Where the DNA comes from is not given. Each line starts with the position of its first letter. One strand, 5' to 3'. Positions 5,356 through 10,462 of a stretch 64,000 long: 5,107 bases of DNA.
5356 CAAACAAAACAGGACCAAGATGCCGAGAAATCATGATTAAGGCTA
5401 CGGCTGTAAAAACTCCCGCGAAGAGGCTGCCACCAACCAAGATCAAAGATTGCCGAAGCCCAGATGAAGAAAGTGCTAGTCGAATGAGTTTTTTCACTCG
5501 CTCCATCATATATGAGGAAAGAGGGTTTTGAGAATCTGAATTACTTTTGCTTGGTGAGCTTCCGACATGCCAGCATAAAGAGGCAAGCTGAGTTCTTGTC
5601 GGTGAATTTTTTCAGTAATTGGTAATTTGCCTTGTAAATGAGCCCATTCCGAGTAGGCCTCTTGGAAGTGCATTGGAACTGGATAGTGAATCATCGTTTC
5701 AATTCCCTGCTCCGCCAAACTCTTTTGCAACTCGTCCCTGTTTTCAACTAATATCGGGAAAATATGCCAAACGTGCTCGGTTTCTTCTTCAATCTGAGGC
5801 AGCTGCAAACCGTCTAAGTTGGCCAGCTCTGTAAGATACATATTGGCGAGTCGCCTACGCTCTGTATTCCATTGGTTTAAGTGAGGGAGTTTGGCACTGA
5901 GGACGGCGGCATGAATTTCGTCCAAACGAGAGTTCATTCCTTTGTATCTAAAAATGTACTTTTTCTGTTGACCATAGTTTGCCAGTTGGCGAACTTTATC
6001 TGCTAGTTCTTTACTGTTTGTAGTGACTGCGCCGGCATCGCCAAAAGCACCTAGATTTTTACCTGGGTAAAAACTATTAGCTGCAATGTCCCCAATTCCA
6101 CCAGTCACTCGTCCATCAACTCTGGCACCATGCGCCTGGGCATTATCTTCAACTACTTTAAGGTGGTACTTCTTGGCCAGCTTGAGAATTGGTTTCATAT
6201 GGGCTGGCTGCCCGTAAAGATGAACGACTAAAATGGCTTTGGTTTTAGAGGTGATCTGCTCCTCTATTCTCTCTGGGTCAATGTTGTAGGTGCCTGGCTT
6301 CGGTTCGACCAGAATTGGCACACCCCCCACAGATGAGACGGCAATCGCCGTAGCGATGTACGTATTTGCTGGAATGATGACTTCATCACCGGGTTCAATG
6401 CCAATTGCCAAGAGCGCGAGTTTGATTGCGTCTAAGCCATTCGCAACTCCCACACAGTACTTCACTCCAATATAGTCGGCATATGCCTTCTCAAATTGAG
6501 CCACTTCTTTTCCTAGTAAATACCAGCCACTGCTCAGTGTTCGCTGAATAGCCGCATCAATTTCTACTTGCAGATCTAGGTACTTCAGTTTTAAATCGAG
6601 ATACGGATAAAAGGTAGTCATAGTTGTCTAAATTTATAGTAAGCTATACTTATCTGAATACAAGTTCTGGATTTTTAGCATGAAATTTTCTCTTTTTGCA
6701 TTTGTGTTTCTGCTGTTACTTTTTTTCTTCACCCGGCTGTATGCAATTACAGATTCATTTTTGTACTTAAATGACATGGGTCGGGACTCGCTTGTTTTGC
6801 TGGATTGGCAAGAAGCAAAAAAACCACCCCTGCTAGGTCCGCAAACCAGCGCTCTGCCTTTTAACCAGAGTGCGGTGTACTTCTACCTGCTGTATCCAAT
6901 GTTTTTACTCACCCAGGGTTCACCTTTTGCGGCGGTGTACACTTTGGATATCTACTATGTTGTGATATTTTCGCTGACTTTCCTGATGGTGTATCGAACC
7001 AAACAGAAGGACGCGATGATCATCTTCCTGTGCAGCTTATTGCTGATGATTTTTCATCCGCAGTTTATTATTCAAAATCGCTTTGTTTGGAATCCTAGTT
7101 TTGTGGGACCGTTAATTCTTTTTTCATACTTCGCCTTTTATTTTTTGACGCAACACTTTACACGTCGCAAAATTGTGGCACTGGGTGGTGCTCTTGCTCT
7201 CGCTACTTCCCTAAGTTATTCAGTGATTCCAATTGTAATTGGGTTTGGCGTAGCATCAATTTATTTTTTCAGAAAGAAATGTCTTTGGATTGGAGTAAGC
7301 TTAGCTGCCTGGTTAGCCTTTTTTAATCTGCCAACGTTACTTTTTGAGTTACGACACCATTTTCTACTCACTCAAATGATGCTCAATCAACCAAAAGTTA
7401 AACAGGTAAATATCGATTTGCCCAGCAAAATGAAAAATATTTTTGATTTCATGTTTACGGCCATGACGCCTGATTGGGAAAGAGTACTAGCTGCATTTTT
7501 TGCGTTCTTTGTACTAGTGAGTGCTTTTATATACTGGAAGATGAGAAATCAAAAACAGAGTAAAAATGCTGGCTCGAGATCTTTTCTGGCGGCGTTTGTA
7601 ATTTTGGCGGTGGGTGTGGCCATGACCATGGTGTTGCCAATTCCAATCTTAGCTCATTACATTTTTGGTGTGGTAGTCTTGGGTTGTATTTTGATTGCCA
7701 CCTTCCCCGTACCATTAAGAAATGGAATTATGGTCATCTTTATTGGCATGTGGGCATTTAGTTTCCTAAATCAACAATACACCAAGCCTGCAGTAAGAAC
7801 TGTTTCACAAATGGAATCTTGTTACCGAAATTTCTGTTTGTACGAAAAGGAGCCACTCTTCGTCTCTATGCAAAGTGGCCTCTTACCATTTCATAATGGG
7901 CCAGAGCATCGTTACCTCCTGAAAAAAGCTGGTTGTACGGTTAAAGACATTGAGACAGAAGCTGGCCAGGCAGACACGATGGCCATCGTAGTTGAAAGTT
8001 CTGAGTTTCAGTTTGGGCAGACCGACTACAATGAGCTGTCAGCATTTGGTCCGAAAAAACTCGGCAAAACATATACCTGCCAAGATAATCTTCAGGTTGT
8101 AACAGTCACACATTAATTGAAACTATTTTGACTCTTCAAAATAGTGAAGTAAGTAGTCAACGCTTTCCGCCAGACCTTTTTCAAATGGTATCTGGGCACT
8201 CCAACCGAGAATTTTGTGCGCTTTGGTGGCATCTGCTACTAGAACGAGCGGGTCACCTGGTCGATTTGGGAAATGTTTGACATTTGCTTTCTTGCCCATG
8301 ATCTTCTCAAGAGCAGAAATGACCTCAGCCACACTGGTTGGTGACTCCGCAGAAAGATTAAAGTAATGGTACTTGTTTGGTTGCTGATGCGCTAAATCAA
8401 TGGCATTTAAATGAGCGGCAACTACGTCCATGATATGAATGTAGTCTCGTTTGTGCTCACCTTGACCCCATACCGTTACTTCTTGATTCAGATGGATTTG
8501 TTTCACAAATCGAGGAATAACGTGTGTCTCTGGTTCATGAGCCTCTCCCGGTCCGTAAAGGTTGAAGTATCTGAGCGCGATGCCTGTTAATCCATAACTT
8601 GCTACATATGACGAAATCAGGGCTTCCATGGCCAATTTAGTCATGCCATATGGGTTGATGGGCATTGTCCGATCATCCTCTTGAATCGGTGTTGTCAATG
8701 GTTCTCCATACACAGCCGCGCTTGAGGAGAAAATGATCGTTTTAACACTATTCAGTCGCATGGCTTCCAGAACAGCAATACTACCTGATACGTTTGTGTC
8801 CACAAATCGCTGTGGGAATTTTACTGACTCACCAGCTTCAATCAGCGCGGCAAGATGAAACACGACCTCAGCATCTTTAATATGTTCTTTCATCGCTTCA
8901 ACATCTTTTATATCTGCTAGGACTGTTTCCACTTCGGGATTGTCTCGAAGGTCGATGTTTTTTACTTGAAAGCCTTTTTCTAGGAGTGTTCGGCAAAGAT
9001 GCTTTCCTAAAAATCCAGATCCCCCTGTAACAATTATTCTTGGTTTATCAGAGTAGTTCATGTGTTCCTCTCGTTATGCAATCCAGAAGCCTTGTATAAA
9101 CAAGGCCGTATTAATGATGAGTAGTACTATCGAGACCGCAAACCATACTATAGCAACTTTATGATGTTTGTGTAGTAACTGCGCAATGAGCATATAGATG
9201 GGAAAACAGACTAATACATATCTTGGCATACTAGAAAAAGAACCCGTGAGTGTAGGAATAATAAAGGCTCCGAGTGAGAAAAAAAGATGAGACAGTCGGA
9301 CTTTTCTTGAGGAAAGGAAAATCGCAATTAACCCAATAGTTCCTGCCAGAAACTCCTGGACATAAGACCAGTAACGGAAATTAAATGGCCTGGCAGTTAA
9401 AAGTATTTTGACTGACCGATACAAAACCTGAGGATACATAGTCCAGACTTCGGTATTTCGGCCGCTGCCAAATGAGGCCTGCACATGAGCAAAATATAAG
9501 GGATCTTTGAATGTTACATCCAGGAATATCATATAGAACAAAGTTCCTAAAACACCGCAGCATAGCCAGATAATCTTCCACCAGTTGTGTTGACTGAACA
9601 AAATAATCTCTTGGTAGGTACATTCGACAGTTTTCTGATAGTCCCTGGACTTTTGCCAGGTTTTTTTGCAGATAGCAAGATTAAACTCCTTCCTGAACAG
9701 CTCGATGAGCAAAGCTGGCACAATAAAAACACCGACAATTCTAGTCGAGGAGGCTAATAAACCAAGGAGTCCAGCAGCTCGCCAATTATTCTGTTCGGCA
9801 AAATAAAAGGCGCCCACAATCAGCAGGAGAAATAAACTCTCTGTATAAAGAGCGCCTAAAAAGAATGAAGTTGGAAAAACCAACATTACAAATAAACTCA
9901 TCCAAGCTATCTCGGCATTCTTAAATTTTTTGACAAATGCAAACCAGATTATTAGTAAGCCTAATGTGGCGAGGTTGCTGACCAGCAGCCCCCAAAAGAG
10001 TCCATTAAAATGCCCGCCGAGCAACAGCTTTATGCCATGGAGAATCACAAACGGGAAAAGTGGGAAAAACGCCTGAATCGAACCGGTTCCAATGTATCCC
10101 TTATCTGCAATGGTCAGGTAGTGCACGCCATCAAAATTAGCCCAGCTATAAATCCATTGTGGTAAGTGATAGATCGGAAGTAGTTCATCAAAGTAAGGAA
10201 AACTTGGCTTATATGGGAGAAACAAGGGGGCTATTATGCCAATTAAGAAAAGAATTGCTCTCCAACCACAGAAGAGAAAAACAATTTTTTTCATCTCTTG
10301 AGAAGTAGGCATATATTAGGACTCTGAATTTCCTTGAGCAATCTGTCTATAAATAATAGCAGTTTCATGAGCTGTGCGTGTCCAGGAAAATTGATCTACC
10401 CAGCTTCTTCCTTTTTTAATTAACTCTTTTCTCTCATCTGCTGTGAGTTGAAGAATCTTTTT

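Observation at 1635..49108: Extreme expansion of GT-C-type polytopic membrane glycosyltransferases (about 15 genes, seven PMT_2/ArnT-like)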

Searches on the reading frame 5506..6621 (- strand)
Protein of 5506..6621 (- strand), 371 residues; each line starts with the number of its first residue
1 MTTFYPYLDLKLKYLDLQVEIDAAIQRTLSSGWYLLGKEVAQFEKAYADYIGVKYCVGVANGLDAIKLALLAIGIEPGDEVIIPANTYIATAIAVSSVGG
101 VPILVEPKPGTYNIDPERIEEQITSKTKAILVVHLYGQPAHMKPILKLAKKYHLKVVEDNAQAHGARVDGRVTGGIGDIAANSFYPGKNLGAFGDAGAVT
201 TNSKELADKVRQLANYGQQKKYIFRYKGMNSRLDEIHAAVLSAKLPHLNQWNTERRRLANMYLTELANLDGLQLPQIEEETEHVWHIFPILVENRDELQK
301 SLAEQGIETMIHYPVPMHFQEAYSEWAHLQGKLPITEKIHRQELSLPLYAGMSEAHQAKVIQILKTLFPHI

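Call 3: search_protein_families(library=pfam, proteins=[window:5506-6621:-], max_evalue=0.01)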
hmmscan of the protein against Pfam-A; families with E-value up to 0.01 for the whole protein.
window:5506-6621:- (371 aa): 4 families
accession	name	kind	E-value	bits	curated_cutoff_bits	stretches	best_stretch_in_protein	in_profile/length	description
PF01041.23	DegT_DnrJ_EryC1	-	1.5e-117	393.3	19.8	1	18-364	4-359/360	DegT/DnrJ/EryC1/StrS aminotransferase family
PF00155.27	Aminotran_1_2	-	3.2e-12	46.7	19.7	1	40-307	44-328/361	Aminotransferase class I and II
PF00266.25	Aminotran_5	-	1.2e-07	31.5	21.5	1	39-308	44-334/371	Aminotransferase class-V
PF01212.27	Beta_elim_lyase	-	3.2e-06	27.1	27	1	38-164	32-173/288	Beta-eliminating lyase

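Call 78: search_protein_families(library=ncbifam, proteins=[window:5506-6621:-], max_evalue=1e-30)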
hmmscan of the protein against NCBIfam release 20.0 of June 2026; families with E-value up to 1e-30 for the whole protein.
window:5506-6621:- (371 aa): 7 families
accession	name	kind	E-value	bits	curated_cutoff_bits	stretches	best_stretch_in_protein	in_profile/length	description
TIGR03588.1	PseC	equivalog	1.3e-68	231.7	423.5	1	23-367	15-379/380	UDP-4-amino-4,6-dideoxy-N-acetyl-beta-L-altrosamine transaminase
NF008687.0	PRK11706.1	equivalog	3.8e-65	220.1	375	1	53-367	46-373/375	dTDP-4-amino-4,6-dideoxygalactose transaminase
TIGR04181.1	NHT_00031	hypoth_equivalog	5.2e-59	199.9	420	1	20-347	11-357/359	LegC family aminotransferase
NF008658.2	PRK11658.1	equivalog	3e-57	194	631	1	23-367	18-376/379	UDP-4-amino-4-deoxy-L-arabinose aminotransferase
TIGR02379.1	ECA_wecE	subfamily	2.8e-56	190.9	434.85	1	61-366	54-373/376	dTDP-4-amino-4,6-dideoxy-D-glucose transaminase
TIGR04427.1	PLP_DesI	equivalog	5.3e-55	187.1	650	1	26-365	39-380/390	dTDP-4-dehydro-6-deoxyglucose aminotransferase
NF011936.0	PRK15407.1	equivalog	6e-53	180.1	423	1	20-218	48-252/440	lipopolysaccharide biosynthesis protein RfbH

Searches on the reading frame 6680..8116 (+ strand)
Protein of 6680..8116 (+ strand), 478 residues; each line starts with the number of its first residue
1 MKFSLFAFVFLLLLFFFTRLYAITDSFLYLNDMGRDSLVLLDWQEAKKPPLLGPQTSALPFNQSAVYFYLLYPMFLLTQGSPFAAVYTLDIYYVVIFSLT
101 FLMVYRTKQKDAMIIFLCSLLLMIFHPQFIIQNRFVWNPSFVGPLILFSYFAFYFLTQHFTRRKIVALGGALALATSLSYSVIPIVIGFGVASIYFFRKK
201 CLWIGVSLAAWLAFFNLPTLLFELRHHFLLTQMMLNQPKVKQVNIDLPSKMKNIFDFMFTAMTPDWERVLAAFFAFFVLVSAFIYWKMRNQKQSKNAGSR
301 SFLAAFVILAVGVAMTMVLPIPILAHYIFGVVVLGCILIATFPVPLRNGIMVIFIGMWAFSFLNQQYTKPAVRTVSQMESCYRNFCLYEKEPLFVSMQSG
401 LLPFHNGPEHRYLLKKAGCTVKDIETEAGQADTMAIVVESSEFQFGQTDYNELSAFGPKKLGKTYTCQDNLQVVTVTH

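Call 3: search_protein_families(library=pfam, proteins=[window:6680-8116:+], max_evalue=0.01)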
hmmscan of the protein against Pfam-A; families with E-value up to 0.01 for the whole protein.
window:6680-8116:+ (478 aa): 1 family
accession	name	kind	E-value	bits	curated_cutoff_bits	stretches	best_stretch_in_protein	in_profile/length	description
PF08476.15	VD10_N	-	0.0014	18.7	25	1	459-477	16-34/43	Viral D10 N-terminal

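Call 12: search_protein_families(library=pfam, proteins=[window:6680-8116:+], max_evalue=10)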
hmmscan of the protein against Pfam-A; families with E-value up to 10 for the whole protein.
window:6680-8116:+ (478 aa): 1 family
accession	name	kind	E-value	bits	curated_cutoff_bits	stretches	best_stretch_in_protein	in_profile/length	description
PF08476.15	VD10_N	-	0.0014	18.7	25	1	459-477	16-34/43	Viral D10 N-terminal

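Call 13: search_protein_families(library=ncbifam, proteins=[window:6680-8116:+], max_evalue=1)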
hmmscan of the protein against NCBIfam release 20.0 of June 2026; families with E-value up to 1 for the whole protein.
window:6680-8116:+ (478 aa): 0 families

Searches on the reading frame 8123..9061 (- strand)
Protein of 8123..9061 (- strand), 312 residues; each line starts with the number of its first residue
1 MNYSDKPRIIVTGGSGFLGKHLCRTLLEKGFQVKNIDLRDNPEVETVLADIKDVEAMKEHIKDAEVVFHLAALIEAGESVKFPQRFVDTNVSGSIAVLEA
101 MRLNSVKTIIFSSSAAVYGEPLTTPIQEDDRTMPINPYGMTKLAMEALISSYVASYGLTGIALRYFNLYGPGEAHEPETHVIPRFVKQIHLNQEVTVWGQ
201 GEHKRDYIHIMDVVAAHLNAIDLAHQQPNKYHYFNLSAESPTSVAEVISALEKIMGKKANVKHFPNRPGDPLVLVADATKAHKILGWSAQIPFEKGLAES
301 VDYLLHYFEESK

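Call 3: search_protein_families(library=pfam, proteins=[window:8123-9061:-], max_evalue=0.01)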
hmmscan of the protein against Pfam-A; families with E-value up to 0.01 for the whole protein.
window:8123-9061:- (312 aa): 10 families
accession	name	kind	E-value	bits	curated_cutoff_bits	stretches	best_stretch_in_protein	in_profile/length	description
PF01370.27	Epimerase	-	4.2e-60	203.6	20.9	1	9-228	1-232/240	NAD dependent epimerase/dehydratase family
PF16363.11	GDP_Man_Dehyd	-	3.1e-54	185.1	27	1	10-299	1-331/332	GDP-mannose 4,6 dehydratase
PF01073.25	3Beta_HSD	-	3.3e-25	89.1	22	1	10-254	1-267/280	3-beta hydroxysteroid dehydrogenase/isomerase family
PF02719.21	Polysacc_synt_2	-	1.1e-18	67.9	20.2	1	44-263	56-260/293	Polysaccharide biosynthesis protein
PF04321.23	RmlD_sub_bind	-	2.9e-16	59.8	27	1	8-253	2-232/287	RmlD substrate binding domain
PF07993.18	NAD_binding_4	-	5.1e-12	45.9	20.1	2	55-177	80-211/258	Male sterility protein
PF13460.12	NAD_binding_10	-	1.1e-11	45.4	27.2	1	13-150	1-132/184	NAD(P)H-binding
PF05368.20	NmrA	-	2.7e-08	34.2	27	1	6-266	2-245/298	NmrA-like family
PF00106.31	adh_short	-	0.0005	20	26.6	1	9-57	3-54/195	short chain dehydrogenase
PF08659.16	KR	-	0.001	19.5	22.6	0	9-31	3-25/180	KR domain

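Call 60: search_protein_families(library=ncbifam, proteins=[window:8123-9061:-], max_evalue=1e-8)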
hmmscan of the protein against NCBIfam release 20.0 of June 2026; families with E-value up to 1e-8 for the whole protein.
window:8123-9061:- (312 aa): 25 families
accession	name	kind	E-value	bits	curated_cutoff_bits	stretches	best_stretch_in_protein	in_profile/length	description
TIGR01179.1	galE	equivalog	1.4e-65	221.3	262.3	1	8-291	1-311/332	UDP-glucose 4-epimerase GalE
TIGR04180.1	EDH_00030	hypoth_equivalog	1e-45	156.1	475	1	9-290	1-295/297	NAD-dependent 4,6-dehydratase LegB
TIGR01181.1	dTDP_gluc_dehyt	equivalog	1.2e-45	156.1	365.1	1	8-305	1-312/321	dTDP-glucose 4,6-dehydratase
NF007956.0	PRK10675.1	subfamily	3.4e-42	144.8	394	1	8-290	2-315/338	UDP-glucose 4-epimerase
TIGR02197.1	heptose_epim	equivalog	5.6e-32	111.2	274.6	1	9-266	1-271/316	ADP-glyceromanno-heptose 6-epimerase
NF047922.1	GDPFucSynFcl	equivalog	2.5e-28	99.5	500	1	6-306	2-303/308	GDP-L-fucose synthase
NF042422.1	oxyalk_red_OleD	equivalog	3.2e-28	99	580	1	8-267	2-262/329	2-alkyl-3-oxoalkanoate reductase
NF043036.1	ErythonDh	equivalog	3.9e-27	95.3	325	1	8-260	2-271/321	D-erythronate dehydrogenase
NF042423.1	oxyalk_red_Shew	equivalog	1.7e-23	83.3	580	1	8-252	10-254/331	2-alkyl-3-oxoalkanoate reductase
TIGR02622.1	CDP_4_6_dhtase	equivalog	1.9e-23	83.2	278.45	1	8-308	6-334/352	CDP-glucose 4,6-dehydratase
NF011728.1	PRK15181.1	equivalog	5.6e-22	78.2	760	1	48-252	75-279/348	Vi polysaccharide biosynthesis UDP-N-acetylglucosaminuronic acid C-4 epimerase TviC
TIGR03466.1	HpnA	hypoth_equivalog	1.3e-20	73.6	367.65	1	9-277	3-268/327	hopanoid-associated sugar epimerase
NF007582.0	PRK10217.1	equivalog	7.7e-19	68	698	1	50-305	59-332/355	dTDP-glucose 4,6-dehydratase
NF007490.0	PRK10084.1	subfamily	1.6e-18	66.8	649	1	130-306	159-336/361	dTDP-glucose 4,6-dehydratase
TIGR01472.1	gmd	equivalog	4.8e-17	62.2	415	1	50-257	62-270/342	GDP-mannose 4,6-dehydratase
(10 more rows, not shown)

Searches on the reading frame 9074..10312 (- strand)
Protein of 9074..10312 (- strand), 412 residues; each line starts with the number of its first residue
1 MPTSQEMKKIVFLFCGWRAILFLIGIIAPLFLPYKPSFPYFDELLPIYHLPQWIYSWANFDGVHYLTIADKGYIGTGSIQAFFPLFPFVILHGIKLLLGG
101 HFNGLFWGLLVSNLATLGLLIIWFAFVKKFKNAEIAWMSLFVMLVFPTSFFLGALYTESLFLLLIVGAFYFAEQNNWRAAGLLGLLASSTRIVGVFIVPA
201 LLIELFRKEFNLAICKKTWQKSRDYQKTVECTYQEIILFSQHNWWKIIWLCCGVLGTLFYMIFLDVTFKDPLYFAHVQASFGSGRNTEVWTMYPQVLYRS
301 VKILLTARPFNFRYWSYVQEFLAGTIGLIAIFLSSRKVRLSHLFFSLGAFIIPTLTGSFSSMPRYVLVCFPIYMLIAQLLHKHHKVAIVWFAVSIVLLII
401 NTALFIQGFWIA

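Call 3: search_protein_families(library=pfam, proteins=[window:9074-10312:-], max_evalue=0.01)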
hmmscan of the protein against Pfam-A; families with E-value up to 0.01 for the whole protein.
window:9074-10312:- (412 aa): 0 families

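Call 12: search_protein_families(library=pfam, proteins=[window:9074-10312:-], max_evalue=10)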
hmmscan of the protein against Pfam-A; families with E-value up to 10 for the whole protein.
window:9074-10312:- (412 aa): 0 families

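Call 13: search_protein_families(library=ncbifam, proteins=[window:9074-10312:-], max_evalue=1)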
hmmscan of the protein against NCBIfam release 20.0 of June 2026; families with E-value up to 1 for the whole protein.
window:9074-10312:- (412 aa): 2 families
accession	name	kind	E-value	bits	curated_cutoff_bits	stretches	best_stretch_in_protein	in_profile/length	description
NF046093.1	AZOBR_p60025_fam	subfamily_domain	7.3e-05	22.1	150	1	96-216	103-214/232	AZOBR_p60025 family cell surface glycopolymer formation protein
NF049903.1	FTN_0599_fam_GGCT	exception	0.16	11.4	480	1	123-181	170-228/266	gamma-glutamylcyclotransferase ChaC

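Call 29: search_protein_representatives(protein=window:9074-10312:-)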
Query: 412 residues. Proteins with E-value up to 0.001 (for the whole library): 9060; up to 1e-10: 4089; up to 1e-30: 421. The best 150 are listed.
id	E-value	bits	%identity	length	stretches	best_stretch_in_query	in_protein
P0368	1.4e-107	376.8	50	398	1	7-412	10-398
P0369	1.1e-102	360.6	49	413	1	7-412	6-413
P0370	1.7e-98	346.9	47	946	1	7-412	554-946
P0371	4.3e-98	345.5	46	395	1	4-412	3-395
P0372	5.7e-98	345.1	47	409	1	9-412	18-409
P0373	2.0e-93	330.2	47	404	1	12-412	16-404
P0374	4.7e-93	328.9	48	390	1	7-412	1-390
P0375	1.2e-91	324.3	46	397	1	4-412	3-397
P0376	3.9e-91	322.6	46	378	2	8-206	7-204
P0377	9.4e-91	321.4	46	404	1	1-412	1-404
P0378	1.0e-90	321.3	47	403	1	4-412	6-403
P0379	4.9e-88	312.4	46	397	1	5-412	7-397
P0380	1.8e-87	310.5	49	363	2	242-412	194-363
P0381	4.2e-87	309.3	46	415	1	15-412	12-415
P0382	6.0e-86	305.5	49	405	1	13-412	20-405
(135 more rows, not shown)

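Call 31: search_protein_families(library=pfam, alignment_id=A2, max_evalue=0.1)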
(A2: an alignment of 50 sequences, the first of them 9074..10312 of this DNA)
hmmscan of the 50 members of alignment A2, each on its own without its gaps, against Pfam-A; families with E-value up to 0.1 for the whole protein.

A. member 1, window:9074-10312:- (412 aa): 0 families

B. families by the number of members that match (of 50 scanned): 10 families
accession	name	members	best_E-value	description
PF04188.19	Mannosyl_trans2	21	8.6e-10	Mannosyltransferase (PIG-V)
PF13231.12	PMT_2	10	3.8e-07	Dolichyl-phosphate-mannose-protein mannosyltransferase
PF09594.16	GT87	2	7.1e-05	Glycosyltransferase family 87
PF04922.18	DIE2_ALG10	1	0.00045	DIE2/ALG10 family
PF24283.1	DUF7471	1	0.0013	Family of unknown function (DUF7471)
PF15184.11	TOM6p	1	0.0024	Mitochondrial import receptor subunit TOM6 homolog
PF06001.18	RING_CBP-p300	1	0.0076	CREB-binding protein/p300, atypical RING domain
PF10660.14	MitoNEET_N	1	0.013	Iron-containing outer mitochondrial membrane protein N-terminus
PF10617.14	DUF2474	1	0.052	Protein of unknown function (DUF2474)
PF15872.10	SRTM1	1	0.087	Serine-rich and transmembrane domain-containing protein 1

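Call 32: search_solved_structures(query=A2, max_evalue=10)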
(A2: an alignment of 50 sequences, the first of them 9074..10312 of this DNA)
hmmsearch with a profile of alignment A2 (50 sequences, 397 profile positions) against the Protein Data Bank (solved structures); distinct sequences matched with E-value up to 10: 4.
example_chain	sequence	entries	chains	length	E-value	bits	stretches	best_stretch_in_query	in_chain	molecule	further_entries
9faj_L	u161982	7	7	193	0.069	15.6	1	363-397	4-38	LHFPL tetraspan subfamily member 4 protein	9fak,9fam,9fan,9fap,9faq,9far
9fat_L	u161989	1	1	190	0.15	14.5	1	365-397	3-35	LHFPL tetraspan subfamily member 4 protein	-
9fau_L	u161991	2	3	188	0.31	13.5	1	367-397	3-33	LHFPL tetraspan subfamily member 4 protein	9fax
1deu_A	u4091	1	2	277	0.96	11.8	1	36-72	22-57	PROCATHEPSIN X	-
